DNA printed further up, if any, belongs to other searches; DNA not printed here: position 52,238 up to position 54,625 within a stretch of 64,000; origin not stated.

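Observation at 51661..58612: Candidate redox/H2-responsive phosphorelay wired to a fused Nfn-like bifurcating flavoprotein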

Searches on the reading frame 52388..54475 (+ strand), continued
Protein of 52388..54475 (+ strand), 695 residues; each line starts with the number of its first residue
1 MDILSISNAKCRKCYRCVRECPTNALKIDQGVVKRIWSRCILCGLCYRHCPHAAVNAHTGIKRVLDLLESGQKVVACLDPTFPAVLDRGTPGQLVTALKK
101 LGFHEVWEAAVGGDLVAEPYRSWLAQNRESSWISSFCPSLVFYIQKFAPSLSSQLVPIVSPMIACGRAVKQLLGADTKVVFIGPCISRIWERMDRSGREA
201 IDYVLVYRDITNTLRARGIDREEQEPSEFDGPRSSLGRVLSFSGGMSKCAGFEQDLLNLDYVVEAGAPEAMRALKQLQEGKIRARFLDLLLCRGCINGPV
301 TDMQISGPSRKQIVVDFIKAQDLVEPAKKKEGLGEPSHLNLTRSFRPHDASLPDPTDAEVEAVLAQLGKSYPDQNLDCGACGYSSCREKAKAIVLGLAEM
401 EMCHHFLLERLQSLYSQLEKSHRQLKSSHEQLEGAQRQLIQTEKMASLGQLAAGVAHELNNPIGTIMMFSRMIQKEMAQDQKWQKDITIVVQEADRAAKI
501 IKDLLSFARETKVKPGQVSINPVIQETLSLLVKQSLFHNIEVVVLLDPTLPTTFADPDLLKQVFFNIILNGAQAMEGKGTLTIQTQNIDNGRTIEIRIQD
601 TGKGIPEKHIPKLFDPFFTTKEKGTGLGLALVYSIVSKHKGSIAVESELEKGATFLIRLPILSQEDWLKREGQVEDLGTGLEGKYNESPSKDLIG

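Call 9: find_homologous_proteins(query=window:52388-54475:+, max_evalue=1e-10)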
Query window:52388-54475:+ (695 aa): 2406 proteins with E <= 1e-10 among 8000 candidates; the best 120 are listed.
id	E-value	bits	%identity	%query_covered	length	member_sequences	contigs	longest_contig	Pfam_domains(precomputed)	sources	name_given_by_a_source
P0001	0.0e+0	1582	100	100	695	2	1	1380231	PF02906.20,PF04060.19,PF12837.13,PF00037.33,PF02518.32,PF00512.32,PF12838.13,PF13237.12,PF13187.12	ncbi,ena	-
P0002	0.0e+0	1449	90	100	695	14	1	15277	PF02906.20,PF04060.19,PF12837.13,PF00037.33,PF02518.32,PF13484.12,PF00512.32,PF12838.13,PF13237.12,PF13187.12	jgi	-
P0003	0.0e+0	1374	85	100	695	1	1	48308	PF02906.20,PF04060.19,PF12837.13,PF00037.33,PF02518.32,PF13484.12,PF00512.32,PF12838.13,PF13237.12,PF13187.12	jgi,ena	-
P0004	0.0e+0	1303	80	100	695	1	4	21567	PF02906.20,PF04060.19,PF12837.13,PF00037.33,PF02518.32,PF13484.12,PF00512.32,PF12838.13,PF13237.12,PF13187.12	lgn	-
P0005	0.0e+0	1248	77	100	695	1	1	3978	PF02906.20,PF04060.19,PF12837.13,PF00037.33,PF02518.32,PF13484.12,PF00512.32,PF12838.13,PF13187.12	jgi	-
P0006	0.0e+0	1245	77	100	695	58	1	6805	PF02906.20,PF04060.19,PF12837.13,PF00037.33,PF02518.32,PF13484.12,PF00512.32,PF12838.13,PF13187.12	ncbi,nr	ncbi:MAG: ATP-binding protein [Candidatus Aminicenantes bacterium]|nr:ATP-binding protein [Candidatu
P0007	0.0e+0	1240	76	100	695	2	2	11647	PF02906.20,PF04060.19,PF12837.13,PF00037.33,PF02518.32,PF13484.12,PF00512.32,PF12838.13,PF13237.12,PF13187.12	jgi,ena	-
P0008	0.0e+0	1225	76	100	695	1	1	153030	PF02906.20,PF04060.19,PF12837.13,PF00037.33,PF02518.32,PF00512.32,PF12838.13,PF13237.12,PF13187.12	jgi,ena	-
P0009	0.0e+0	1218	76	100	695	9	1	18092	PF14697.12,PF02906.20,PF04060.19,PF12837.13,PF00037.33,PF02518.32,PF13484.12,PF00512.32,PF12838.13,PF13237.12,PF13187.12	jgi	jgi:signal transduction histidine kinase/iron only hydrogenase large subunit-like protein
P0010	0.0e+0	1213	75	100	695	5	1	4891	PF14697.12,PF02906.20,PF04060.19,PF12837.13,PF00037.33,PF02518.32,PF13484.12,PF00512.32,PF12838.13,PF13237.12,PF13187.12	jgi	jgi:signal transduction histidine kinase/iron only hydrogenase large subunit-like protein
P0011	0.0e+0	1210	74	100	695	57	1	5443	PF02906.20,PF04060.19,PF00037.33,PF02518.32,PF00512.32,PF13237.12,PF13187.12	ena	-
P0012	0.0e+0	1209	75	100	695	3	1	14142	PF14697.12,PF02906.20,PF04060.19,PF12837.13,PF00037.33,PF02518.32,PF13484.12,PF00512.32,PF12838.13,PF13237.12,PF13187.12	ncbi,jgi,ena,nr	ncbi:MAG: ATP-binding protein [Candidatus Aminicenantes bacterium]|nr:ATP-binding protein [Candidatu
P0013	0.0e+0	1207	75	100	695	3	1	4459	PF02906.20,PF04060.19,PF12837.13,PF00037.33,PF02518.32,PF13484.12,PF00512.32,PF12838.13,PF13187.12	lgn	-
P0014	0.0e+0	1206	75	100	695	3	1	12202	PF14697.12,PF02906.20,PF04060.19,PF12837.13,PF00037.33,PF02518.32,PF13484.12,PF00512.32,PF12838.13,PF13237.12,PF13187.12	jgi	jgi:two-component system NtrC family sensor kinase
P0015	0.0e+0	1205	75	100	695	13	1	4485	PF02906.20,PF04060.19,PF12837.13,PF00037.33,PF02518.32,PF13484.12,PF00512.32,PF12838.13,PF13237.12,PF13187.12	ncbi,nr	ncbi:MAG: hypothetical protein E4H35_05040 [Candidatus Aminicenantes bacterium]|nr:MAG: hypothetical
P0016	0.0e+0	1204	74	100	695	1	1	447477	PF02906.20,PF04060.19,PF12837.13,PF00037.33,PF02518.32,PF13484.12,PF00512.32,PF12838.13,PF13237.12,PF13187.12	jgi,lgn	jgi:two-component system NtrC family sensor kinase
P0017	0.0e+0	1195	74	100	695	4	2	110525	PF02906.20,PF04060.19,PF12837.13,PF00037.33,PF02518.32,PF13484.12,PF00512.32,PF12838.13,PF13237.12,PF13187.12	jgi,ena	-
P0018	0.0e+0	1192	74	100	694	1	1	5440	PF14697.12,PF02906.20,PF04060.19,PF12837.13,PF00037.33,PF02518.32,PF13484.12,PF00512.32,PF12838.13,PF13237.12,PF13187.12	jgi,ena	-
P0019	0.0e+0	1190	74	100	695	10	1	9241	PF02906.20,PF04060.19,PF00037.33,PF02518.32,PF00512.32,PF13237.12,PF13187.12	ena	-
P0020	0.0e+0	1186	73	100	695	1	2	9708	PF02906.20,PF04060.19,PF12837.13,PF00037.33,PF02518.32,PF13484.12,PF00512.32,PF12838.13,PF13237.12,PF13187.12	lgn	-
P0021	0.0e+0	1182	73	100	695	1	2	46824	PF02906.20,PF04060.19,PF12837.13,PF00037.33,PF02518.32,PF13484.12,PF00512.32,PF12838.13,PF13237.12,PF13187.12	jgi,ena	-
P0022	0.0e+0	1181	73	100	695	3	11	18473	PF14697.12,PF02906.20,PF04060.19,PF12837.13,PF00037.33,PF02518.32,PF13484.12,PF00512.32,PF12838.13,PF13237.12,PF13187.12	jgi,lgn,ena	jgi:signal transduction histidine kinase/iron only hydrogenase large subunit-like protein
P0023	0.0e+0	1181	73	100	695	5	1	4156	PF02906.20,PF04060.19,PF00037.33,PF02518.32,PF00512.32,PF12838.13,PF13237.12,PF13187.12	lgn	-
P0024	0.0e+0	1178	73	100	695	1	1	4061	PF02906.20,PF04060.19,PF00037.33,PF02518.32,PF00512.32,PF13237.12,PF13187.12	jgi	jgi:two-component system NtrC family sensor kinase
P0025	0.0e+0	1178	73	100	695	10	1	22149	PF02906.20,PF04060.19,PF00037.33,PF02518.32,PF00512.32,PF13237.12,PF13187.12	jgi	-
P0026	0.0e+0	1175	72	100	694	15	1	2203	PF14697.12,PF02906.20,PF04060.19,PF12837.13,PF00037.33,PF02518.32,PF00512.32,PF12838.13,PF13237.12,PF13187.12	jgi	-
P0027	0.0e+0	1170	73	100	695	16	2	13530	PF14697.12,PF02906.20,PF04060.19,PF12837.13,PF00037.33,PF02518.32,PF13484.12,PF00512.32,PF12838.13,PF13237.12,PF13187.12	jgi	-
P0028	0.0e+0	1169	72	100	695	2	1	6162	PF02906.20,PF04060.19,PF00037.33,PF02518.32,PF00512.32,PF13237.12,PF13187.12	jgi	jgi:two-component system NtrC family sensor kinase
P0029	0.0e+0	1166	73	100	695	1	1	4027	PF02906.20,PF04060.19,PF00037.33,PF02518.32,PF00512.32,PF12838.13,PF13187.12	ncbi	-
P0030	0.0e+0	1164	73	100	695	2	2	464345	PF02906.20,PF04060.19,PF12837.13,PF00037.33,PF02518.32,PF00512.32,PF12838.13,PF13237.12,PF13187.12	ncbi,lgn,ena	-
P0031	0.0e+0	1157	72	100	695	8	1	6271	PF02906.20,PF04060.19,PF00037.33,PF02518.32,PF13484.12,PF00512.32,PF12838.13,PF13237.12,PF13187.12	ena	-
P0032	0.0e+0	1153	72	100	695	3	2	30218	PF14697.12,PF02906.20,PF04060.19,PF12837.13,PF00037.33,PF02518.32,PF13484.12,PF00512.32,PF12838.13,PF13237.12,PF13187.12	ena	-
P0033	0.0e+0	1148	71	100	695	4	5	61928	PF14697.12,PF02906.20,PF04060.19,PF12837.13,PF00037.33,PF02518.32,PF00512.32,PF12838.13,PF13237.12,PF13187.12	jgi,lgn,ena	-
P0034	0.0e+0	1146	71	100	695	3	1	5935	PF02906.20,PF04060.19,PF12837.13,PF00037.33,PF02518.32,PF13484.12,PF00512.32,PF12838.13,PF13237.12,PF13187.12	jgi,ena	jgi:signal transduction histidine kinase/iron only hydrogenase large subunit-like protein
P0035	0.0e+0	1140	71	100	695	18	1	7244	PF02906.20,PF04060.19,PF00037.33,PF02518.32,PF13484.12,PF00512.32,PF12838.13,PF13237.12,PF13187.12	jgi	jgi:two-component system NtrC family sensor kinase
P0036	0.0e+0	1130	69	100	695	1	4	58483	PF14697.12,PF02906.20,PF04060.19,PF12837.13,PF00037.33,PF02518.32,PF13484.12,PF00512.32,PF12838.13,PF13237.12,PF13187.12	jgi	jgi:two-component system NtrC family sensor kinase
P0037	0.0e+0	1121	69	100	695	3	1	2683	PF14697.12,PF02906.20,PF04060.19,PF12837.13,PF00037.33,PF02518.32,PF13484.12,PF00512.32,PF12838.13,PF13237.12,PF13187.12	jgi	jgi:two-component system NtrC family sensor kinase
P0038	0.0e+0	1117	70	100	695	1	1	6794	PF02906.20,PF04060.19,PF12837.13,PF00037.33,PF02518.32,PF00512.32,PF12838.13,PF13237.12,PF13187.12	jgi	jgi:signal transduction histidine kinase/iron only hydrogenase large subunit-like protein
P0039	0.0e+0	1115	70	100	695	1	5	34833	PF02906.20,PF04060.19,PF12837.13,PF00037.33,PF02518.32,PF13484.12,PF00512.32,PF12838.13,PF13237.12,PF13187.12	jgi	jgi:signal transduction histidine kinase/iron only hydrogenase large subunit-like protein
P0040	0.0e+0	1114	69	100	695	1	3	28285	PF02906.20,PF04060.19,PF12837.13,PF00037.33,PF02518.32,PF00512.32,PF12838.13,PF13237.12,PF13187.12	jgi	jgi:two-component system NtrC family sensor kinase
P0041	0.0e+0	1108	69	100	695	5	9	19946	PF02906.20,PF04060.19,PF12837.13,PF00037.33,PF02518.32,PF00512.32,PF12838.13,PF13237.12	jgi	jgi:two-component system NtrC family sensor kinase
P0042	0.0e+0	1091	67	100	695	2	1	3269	PF02906.20,PF04060.19,PF12837.13,PF00037.33,PF02518.32,PF13484.12,PF00512.32,PF12838.13,PF13237.12,PF13187.12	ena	-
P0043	0.0e+0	1091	67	100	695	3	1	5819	PF14697.12,PF02906.20,PF04060.19,PF12837.13,PF00037.33,PF02518.32,PF13484.12,PF00512.32,PF12838.13,PF13237.12,PF13187.12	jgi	-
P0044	0.0e+0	1084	68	100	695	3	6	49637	PF02906.20,PF04060.19,PF12837.13,PF00037.33,PF02518.32,PF13484.12,PF00512.32,PF12838.13,PF13237.12,PF13187.12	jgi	jgi:two-component system NtrC family sensor kinase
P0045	0.0e+0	1077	67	100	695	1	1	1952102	PF14697.12,PF02906.20,PF04060.19,PF12837.13,PF00037.33,PF02518.32,PF13484.12,PF00512.32,PF12838.13,PF13237.12,PF13187.12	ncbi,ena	-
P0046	0.0e+0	1072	66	100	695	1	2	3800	PF02906.20,PF04060.19,PF12837.13,PF00037.33,PF02518.32,PF13484.12,PF00512.32,PF12838.13,PF25160.2,PF13237.12,PF13187.12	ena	-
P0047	0.0e+0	1056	69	96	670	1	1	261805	PF02906.20,PF04060.19,PF00037.33,PF02518.32,PF00512.32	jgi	jgi:signal transduction histidine kinase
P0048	0.0e+0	1046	71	92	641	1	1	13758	PF02906.20,PF04060.19,PF02518.32,PF00512.32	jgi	jgi:signal transduction histidine kinase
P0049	0.0e+0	1035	64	100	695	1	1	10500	PF02906.20,PF04060.19,PF12837.13,PF00037.33,PF02518.32,PF13484.12,PF00512.32,PF12838.13,PF13237.12,PF13187.12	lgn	-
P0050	0.0e+0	1034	64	100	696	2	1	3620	PF14697.12,PF02906.20,PF04060.19,PF12837.13,PF00037.33,PF02518.32,PF13484.12,PF00512.32,PF12838.13,PF13237.12,PF13187.12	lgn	-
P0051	0.0e+0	1032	64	100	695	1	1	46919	PF14697.12,PF02906.20,PF04060.19,PF12837.13,PF00037.33,PF02518.32,PF13484.12,PF00512.32,PF12838.13,PF13237.12,PF13187.12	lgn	-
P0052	0.0e+0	1027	65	100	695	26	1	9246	PF14697.12,PF12837.13,PF13484.12,PF00512.32,PF12838.13,PF02906.20,PF12797.13,PF04060.19,PF00037.33,PF02518.32,PF13237.12,PF13187.12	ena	-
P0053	0.0e+0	1024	64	100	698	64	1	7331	PF02906.20,PF04060.19,PF12837.13,PF00037.33,PF02518.32,PF13484.12,PF00512.32,PF12838.13,PF13237.12,PF13187.12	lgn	-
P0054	0.0e+0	1022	63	100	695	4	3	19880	PF14697.12,PF02906.20,PF04060.19,PF12837.13,PF00037.33,PF02518.32,PF13484.12,PF00512.32,PF12838.13,PF13237.12,PF13187.12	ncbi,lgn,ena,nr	ncbi:MAG: 4Fe-4S binding protein [Candidatus Aminicenantes bacterium]|nr:4Fe-4S binding protein [Can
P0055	0.0e+0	1020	63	100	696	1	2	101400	PF14697.12,PF02906.20,PF04060.19,PF12837.13,PF00037.33,PF02518.32,PF13484.12,PF00512.32,PF12838.13,PF13187.12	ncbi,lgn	-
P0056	0.0e+0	1015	63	100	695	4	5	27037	PF02906.20,PF04060.19,PF12837.13,PF00037.33,PF02518.32,PF13484.12,PF00512.32,PF12838.13,PF13237.12,PF13187.12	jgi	jgi:two-component system NtrC family sensor kinase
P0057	1.1e-297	1007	63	100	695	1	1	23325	PF02906.20,PF04060.19,PF12837.13,PF00037.33,PF02518.32,PF13484.12,PF00512.32,PF12838.13,PF13237.12,PF13187.12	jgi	jgi:two-component system NtrC family sensor kinase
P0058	1.5e-297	1007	63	100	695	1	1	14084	PF02906.20,PF04060.19,PF12837.13,PF00037.33,PF02518.32,PF13484.12,PF00512.32,PF12838.13,PF13237.12,PF13187.12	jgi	jgi:two-component system NtrC family sensor kinase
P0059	2.7e-295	999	62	100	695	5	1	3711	PF14697.12,PF02906.20,PF04060.19,PF12837.13,PF00037.33,PF02518.32,PF13484.12,PF00512.32,PF12838.13,PF13237.12,PF13187.12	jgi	-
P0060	3.1e-295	999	63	100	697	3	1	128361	PF02906.20,PF04060.19,PF12837.13,PF00037.33,PF02518.32,PF13484.12,PF00512.32,PF12838.13,PF13237.12,PF13187.12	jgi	-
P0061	9.8e-295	997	63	100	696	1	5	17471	PF02906.20,PF04060.19,PF12837.13,PF00037.33,PF02518.32,PF13484.12,PF00512.32,PF12838.13,PF13237.12,PF13187.12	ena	-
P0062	9.8e-295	997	63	100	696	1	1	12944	PF02906.20,PF04060.19,PF12837.13,PF00037.33,PF02518.32,PF13484.12,PF00512.32,PF12838.13,PF13237.12,PF13187.12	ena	-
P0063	3.8e-294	995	63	100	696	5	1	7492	PF02906.20,PF04060.19,PF12837.13,PF00037.33,PF02518.32,PF13484.12,PF00512.32,PF12838.13,PF13237.12,PF13187.12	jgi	jgi:two-component system NtrC family sensor kinase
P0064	1.3e-293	993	63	100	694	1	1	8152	PF02906.20,PF04060.19,PF12837.13,PF00037.33,PF02518.32,PF13484.12,PF00512.32,PF12838.13,PF13237.12,PF13187.12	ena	-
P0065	2.1e-293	993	63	100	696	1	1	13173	PF02906.20,PF04060.19,PF12837.13,PF00037.33,PF02518.32,PF13484.12,PF00512.32,PF12838.13,PF13237.12,PF13187.12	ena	-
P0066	9.9e-293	991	62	100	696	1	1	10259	PF02906.20,PF04060.19,PF12837.13,PF00037.33,PF02518.32,PF13484.12,PF00512.32,PF12838.13,PF13237.12,PF13187.12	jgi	-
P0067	1.5e-292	990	63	100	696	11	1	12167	PF02906.20,PF04060.19,PF12837.13,PF00037.33,PF02518.32,PF13484.12,PF00512.32,PF12838.13,PF13237.12,PF13187.12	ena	-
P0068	2.1e-292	990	62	100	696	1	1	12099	PF02906.20,PF04060.19,PF12837.13,PF00037.33,PF02518.32,PF13484.12,PF00512.32,PF12838.13,PF13237.12,PF13187.12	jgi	jgi:two-component system NtrC family sensor kinase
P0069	4.2e-292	989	62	100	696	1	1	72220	PF02906.20,PF04060.19,PF12837.13,PF00037.33,PF02518.32,PF13484.12,PF00512.32,PF12838.13,PF13237.12,PF13187.12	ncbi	-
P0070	7.7e-292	988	63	98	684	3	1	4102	PF02906.20,PF04060.19,PF12837.13,PF00037.33,PF02518.32,PF13484.12,PF00512.32,PF12838.13,PF13187.12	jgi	jgi:two-component system NtrC family sensor kinase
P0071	9.1e-292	987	62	100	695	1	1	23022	PF14697.12,PF02906.20,PF04060.19,PF12837.13,PF00037.33,PF02518.32,PF13484.12,PF00512.32,PF12838.13,PF13237.12,PF13187.12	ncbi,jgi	-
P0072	1.2e-291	987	62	100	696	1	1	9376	PF02906.20,PF04060.19,PF12837.13,PF00037.33,PF02518.32,PF13484.12,PF00512.32,PF12838.13,PF13237.12,PF13187.12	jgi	-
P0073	8.7e-291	984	63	97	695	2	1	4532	PF14697.12,PF02906.20,PF04060.19,PF12837.13,PF00037.33,PF02518.32,PF13484.12,PF00512.32,PF12838.13,PF13187.12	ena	-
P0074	1.2e-290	984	62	100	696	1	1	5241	PF14697.12,PF02906.20,PF04060.19,PF12837.13,PF00037.33,PF02518.32,PF13484.12,PF00512.32,PF12838.13,PF13237.12,PF13187.12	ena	-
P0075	4.0e-290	982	62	100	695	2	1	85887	PF14697.12,PF02906.20,PF12797.13,PF04060.19,PF12837.13,PF00037.33,PF02518.32,PF00512.32,PF12838.13,PF13237.12,PF13187.12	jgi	-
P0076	4.5e-290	982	61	96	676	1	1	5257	PF14697.12,PF02906.20,PF04060.19,PF12837.13,PF00037.33,PF02518.32,PF13484.12,PF00512.32,PF12838.13,PF13237.12,PF13187.12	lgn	-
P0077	1.1e-289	980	62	100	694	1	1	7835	PF02906.20,PF04060.19,PF12837.13,PF00037.33,PF02518.32,PF13484.12,PF00512.32,PF12838.13,PF13237.12,PF13187.12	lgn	-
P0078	3.2e-289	979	62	100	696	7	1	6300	PF02906.20,PF04060.19,PF12837.13,PF00037.33,PF02518.32,PF13484.12,PF00512.32,PF12838.13,PF13237.12,PF13187.12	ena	-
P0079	2.4e-288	976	62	100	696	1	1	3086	PF14697.12,PF02906.20,PF04060.19,PF12837.13,PF00037.33,PF02518.32,PF13484.12,PF00512.32,PF12838.13,PF13237.12,PF13187.12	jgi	jgi:two-component system NtrC family sensor kinase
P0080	5.5e-288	975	61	100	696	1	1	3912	PF02906.20,PF04060.19,PF12837.13,PF00037.33,PF02518.32,PF13484.12,PF00512.32,PF12838.13,PF13237.12,PF13187.12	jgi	jgi:two-component system NtrC family sensor kinase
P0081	8.1e-288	974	62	100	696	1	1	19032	PF02906.20,PF12797.13,PF04060.19,PF12837.13,PF00037.33,PF02518.32,PF13484.12,PF00512.32,PF12838.13,PF13237.12,PF13187.12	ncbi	-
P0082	1.1e-287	974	62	100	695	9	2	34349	PF14697.12,PF12837.13,PF13484.12,PF00512.32,PF12838.13,PF02906.20,PF12797.13,PF04060.19,PF00037.33,PF02518.32,PF13237.12,PF13187.12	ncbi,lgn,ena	-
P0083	1.1e-287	974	62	100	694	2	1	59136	PF02906.20,PF04060.19,PF12837.13,PF00037.33,PF02518.32,PF13484.12,PF00512.32,PF12838.13,PF13237.12,PF13187.12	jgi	jgi:two-component system NtrC family sensor kinase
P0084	1.5e-287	973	61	100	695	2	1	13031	PF14697.12,PF02906.20,PF04060.19,PF12837.13,PF00037.33,PF02518.32,PF13484.12,PF00512.32,PF12838.13,PF13237.12,PF13187.12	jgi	jgi:two-component system NtrC family sensor kinase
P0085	3.2e-287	972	61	100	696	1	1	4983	PF14697.12,PF02906.20,PF04060.19,PF12837.13,PF00037.33,PF02518.32,PF13484.12,PF00512.32,PF12838.13,PF13237.12,PF13187.12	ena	-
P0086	5.1e-287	972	62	100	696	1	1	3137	PF02906.20,PF04060.19,PF12837.13,PF00037.33,PF02518.32,PF13484.12,PF00512.32,PF12838.13,PF13237.12,PF13187.12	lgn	-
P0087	5.5e-287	972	62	98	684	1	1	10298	PF02906.20,PF04060.19,PF12837.13,PF00037.33,PF02518.32,PF13484.12,PF00512.32,PF12838.13,PF13237.12,PF13187.12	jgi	-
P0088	6.0e-287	971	61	100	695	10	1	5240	PF14697.12,PF02906.20,PF04060.19,PF12837.13,PF00037.33,PF02518.32,PF13484.12,PF00512.32,PF12838.13,PF13237.12,PF13187.12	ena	-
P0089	7.6e-287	971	62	98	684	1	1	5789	PF02906.20,PF04060.19,PF12837.13,PF00037.33,PF02518.32,PF13484.12,PF00512.32,PF12838.13,PF13237.12,PF13187.12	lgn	-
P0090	8.7e-287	971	60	100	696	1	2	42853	PF02906.20,PF04060.19,PF12837.13,PF00037.33,PF02518.32,PF13484.12,PF00512.32,PF12838.13,PF13237.12,PF13187.12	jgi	jgi:two-component system NtrC family sensor kinase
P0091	9.0e-287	971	61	100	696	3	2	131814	PF02906.20,PF04060.19,PF12837.13,PF00037.33,PF02518.32,PF13484.12,PF00512.32,PF12838.13,PF13237.12,PF13187.12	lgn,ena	-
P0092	2.0e-286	970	61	100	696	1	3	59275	PF14697.12,PF02906.20,PF04060.19,PF12837.13,PF00037.33,PF02518.32,PF13484.12,PF00512.32,PF12838.13,PF13237.12,PF13187.12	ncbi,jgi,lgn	-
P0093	6.5e-286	968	62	98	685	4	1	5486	PF02906.20,PF04060.19,PF12837.13,PF00037.33,PF02518.32,PF13484.12,PF00512.32,PF12838.13,PF13237.12,PF13187.12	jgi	jgi:two-component system NtrC family sensor kinase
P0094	1.8e-285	967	61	100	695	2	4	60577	PF02906.20,PF04060.19,PF12837.13,PF00037.33,PF02518.32,PF13484.12,PF00512.32,PF12838.13,PF13237.12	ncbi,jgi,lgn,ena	-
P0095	5.1e-285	965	62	98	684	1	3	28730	PF02906.20,PF04060.19,PF12837.13,PF00037.33,PF02518.32,PF13484.12,PF00512.32,PF12838.13,PF13187.12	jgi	jgi:two-component system NtrC family sensor kinase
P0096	8.9e-285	964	62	98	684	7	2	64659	PF02906.20,PF04060.19,PF12837.13,PF00037.33,PF02518.32,PF13484.12,PF00512.32,PF12838.13,PF13237.12,PF13187.12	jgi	-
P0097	2.1e-284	963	60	100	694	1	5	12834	PF02906.20,PF12797.13,PF04060.19,PF12837.13,PF00037.33,PF02518.32,PF13484.12,PF00512.32,PF12838.13,PF13237.12,PF13187.12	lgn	-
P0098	2.8e-282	956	60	100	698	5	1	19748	PF14697.12,PF12837.13,PF13484.12,PF00512.32,PF12838.13,PF02906.20,PF12797.13,PF04060.19,PF00037.33,PF02518.32,PF13237.12,PF13187.12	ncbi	-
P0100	6.4e-280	948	71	84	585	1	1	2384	PF02906.20,PF04060.19,PF02518.32,PF00512.32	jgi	jgi:signal transduction histidine kinase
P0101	1.9e-279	947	60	98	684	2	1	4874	PF02906.20,PF04060.19,PF12837.13,PF00037.33,PF02518.32,PF13484.12,PF00512.32,PF12838.13,PF13237.12,PF13187.12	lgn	-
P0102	4.1e-279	946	59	100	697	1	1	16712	PF14697.12,PF02906.20,PF04060.19,PF12837.13,PF00037.33,PF02518.32,PF13484.12,PF00512.32,PF12838.13,PF13237.12,PF13187.12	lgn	-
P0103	4.2e-279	946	63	95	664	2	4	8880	PF02906.20,PF04060.19,PF00037.33,PF02518.32,PF00512.32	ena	-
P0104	2.1e-278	943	62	96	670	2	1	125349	PF02906.20,PF04060.19,PF12837.13,PF00037.33,PF02518.32,PF00512.32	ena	-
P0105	3.5e-278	943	62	95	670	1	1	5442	PF02906.20,PF04060.19,PF00037.33,PF02518.32,PF00512.32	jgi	jgi:signal transduction histidine kinase/ferredoxin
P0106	2.9e-277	939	62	96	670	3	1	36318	PF02906.20,PF04060.19,PF00037.33,PF02518.32,PF00512.32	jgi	jgi:signal transduction histidine kinase/iron only hydrogenase large subunit-like protein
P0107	4.7e-276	935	60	100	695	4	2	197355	PF02906.20,PF04060.19,PF12837.13,PF00037.33,PF02518.32,PF13484.12,PF00512.32,PF12838.13,PF13237.12,PF13187.12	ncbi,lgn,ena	-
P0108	1.7e-275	934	61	96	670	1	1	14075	PF02906.20,PF04060.19,PF00037.33,PF02518.32,PF00512.32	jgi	jgi:signal transduction histidine kinase/iron only hydrogenase large subunit-like protein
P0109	2.0e-275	933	62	95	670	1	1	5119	PF02906.20,PF04060.19,PF00037.33,PF02518.32,PF00512.32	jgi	jgi:signal transduction histidine kinase/iron only hydrogenase large subunit-like protein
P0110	7.2e-273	925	61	95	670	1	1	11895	PF02906.20,PF04060.19,PF00037.33,PF02518.32,PF00512.32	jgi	jgi:signal transduction histidine kinase/iron only hydrogenase large subunit-like protein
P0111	1.1e-270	918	69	82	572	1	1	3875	PF02906.20,PF04060.19,PF12837.13,PF00037.33,PF13484.12,PF00512.32,PF12838.13,PF13237.12,PF13187.12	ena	-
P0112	2.3e-270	917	58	100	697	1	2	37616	PF14697.12,PF02906.20,PF04060.19,PF12837.13,PF00037.33,PF02518.32,PF13484.12,PF00512.32,PF12838.13,PF13237.12,PF13187.12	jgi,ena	-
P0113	3.1e-269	913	62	92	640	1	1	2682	PF02906.20,PF04060.19,PF02518.32,PF00512.32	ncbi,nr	ncbi:MAG: ATP-binding protein [Candidatus Aminicenantes bacterium]|nr:ATP-binding protein [Candidatu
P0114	5.1e-269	912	62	91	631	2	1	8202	PF02906.20,PF04060.19,PF02518.32,PF00512.32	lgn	-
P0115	6.7e-269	912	60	98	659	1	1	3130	PF02906.20,PF04060.19,PF12837.13,PF00037.33,PF02518.32,PF13484.12,PF00512.32,PF12838.13,PF13237.12,PF13187.12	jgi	-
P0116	3.6e-268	909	59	96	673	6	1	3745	PF14697.12,PF12837.13,PF13484.12,PF00512.32,PF12838.13,PF02906.20,PF04060.19,PF00037.33,PF02518.32,PF25160.2,PF13237.12,PF13187.12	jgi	-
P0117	7.0e-266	902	76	74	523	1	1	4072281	PF02906.20,PF04060.19,PF00037.33,PF00512.32,PF12838.13,PF13237.12,PF13187.12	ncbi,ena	-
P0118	7.7e-266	902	63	91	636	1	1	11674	PF02906.20,PF04060.19,PF02518.32,PF00512.32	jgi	jgi:signal transduction histidine kinase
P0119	2.5e-261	887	61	92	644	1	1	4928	PF02906.20,PF04060.19,PF02518.32,PF00512.32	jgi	jgi:signal transduction histidine kinase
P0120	4.0e-261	886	62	92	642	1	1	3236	PF02906.20,PF04060.19,PF02518.32,PF00512.32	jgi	jgi:signal transduction histidine kinase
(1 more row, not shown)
